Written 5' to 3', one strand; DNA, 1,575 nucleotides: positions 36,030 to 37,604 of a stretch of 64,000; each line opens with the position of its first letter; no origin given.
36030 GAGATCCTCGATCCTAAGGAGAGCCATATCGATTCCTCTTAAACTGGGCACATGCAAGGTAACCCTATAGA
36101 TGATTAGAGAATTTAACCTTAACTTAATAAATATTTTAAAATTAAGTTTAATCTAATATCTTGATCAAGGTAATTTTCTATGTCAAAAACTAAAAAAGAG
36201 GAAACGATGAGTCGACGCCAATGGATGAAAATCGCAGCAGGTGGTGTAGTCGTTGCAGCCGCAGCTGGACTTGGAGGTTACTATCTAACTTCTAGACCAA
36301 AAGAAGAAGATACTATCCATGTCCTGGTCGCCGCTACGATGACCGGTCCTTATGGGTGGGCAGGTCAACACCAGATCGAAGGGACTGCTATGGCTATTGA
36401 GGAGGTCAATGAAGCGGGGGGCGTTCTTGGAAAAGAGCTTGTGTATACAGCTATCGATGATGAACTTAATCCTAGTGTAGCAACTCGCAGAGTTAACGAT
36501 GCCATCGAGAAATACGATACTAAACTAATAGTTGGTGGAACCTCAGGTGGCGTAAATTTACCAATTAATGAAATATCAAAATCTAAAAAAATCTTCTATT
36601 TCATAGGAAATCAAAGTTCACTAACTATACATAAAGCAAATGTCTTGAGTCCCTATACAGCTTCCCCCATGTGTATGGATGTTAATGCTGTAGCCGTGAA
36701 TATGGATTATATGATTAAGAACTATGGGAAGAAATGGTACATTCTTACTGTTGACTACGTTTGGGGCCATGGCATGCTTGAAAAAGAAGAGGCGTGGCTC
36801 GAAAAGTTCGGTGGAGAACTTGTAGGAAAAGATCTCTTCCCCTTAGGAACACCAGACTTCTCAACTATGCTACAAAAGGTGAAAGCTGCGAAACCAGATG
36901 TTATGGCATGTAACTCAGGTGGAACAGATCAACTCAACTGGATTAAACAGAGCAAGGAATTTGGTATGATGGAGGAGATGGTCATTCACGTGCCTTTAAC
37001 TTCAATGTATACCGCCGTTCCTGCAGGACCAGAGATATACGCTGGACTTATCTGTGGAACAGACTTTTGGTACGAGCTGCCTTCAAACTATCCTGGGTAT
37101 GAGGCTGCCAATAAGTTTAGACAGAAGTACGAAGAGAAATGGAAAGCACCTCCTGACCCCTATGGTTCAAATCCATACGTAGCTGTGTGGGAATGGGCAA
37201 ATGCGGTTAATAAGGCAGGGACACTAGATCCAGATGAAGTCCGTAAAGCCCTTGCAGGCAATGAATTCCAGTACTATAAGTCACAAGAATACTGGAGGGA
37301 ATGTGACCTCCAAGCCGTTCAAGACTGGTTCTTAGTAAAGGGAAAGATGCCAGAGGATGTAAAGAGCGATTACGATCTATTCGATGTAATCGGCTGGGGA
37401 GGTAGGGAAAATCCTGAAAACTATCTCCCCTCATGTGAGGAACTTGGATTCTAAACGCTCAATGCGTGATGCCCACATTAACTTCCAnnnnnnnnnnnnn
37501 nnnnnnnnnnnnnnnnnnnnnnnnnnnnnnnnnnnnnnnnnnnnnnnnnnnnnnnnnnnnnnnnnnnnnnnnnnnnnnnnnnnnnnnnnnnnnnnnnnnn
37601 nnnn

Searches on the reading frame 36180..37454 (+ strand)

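Call 58: search_protein_families(library=ncbifam, proteins=[window:36180-37454:+], max_evalue=1e-10)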
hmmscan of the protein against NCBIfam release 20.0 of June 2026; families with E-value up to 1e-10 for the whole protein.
window:36180-37454:+ (424 aa): 3 families
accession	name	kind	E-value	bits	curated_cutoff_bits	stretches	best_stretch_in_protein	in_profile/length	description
TIGR03669.1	urea_ABC_arch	equivalog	2e-30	106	494.8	1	52-359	7-306/375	urea ABC transporter substrate-binding protein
TIGR03407.1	urea_ABC_UrtA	exception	8.6e-29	100.5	492.75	1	65-365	20-316/361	urea ABC transporter substrate-binding protein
NF011933.0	PRK15404.1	subfamily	2.1e-18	66.5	477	1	41-371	22-343/370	high-affinity branched-chain amino acid ABC transporter substrate-binding protein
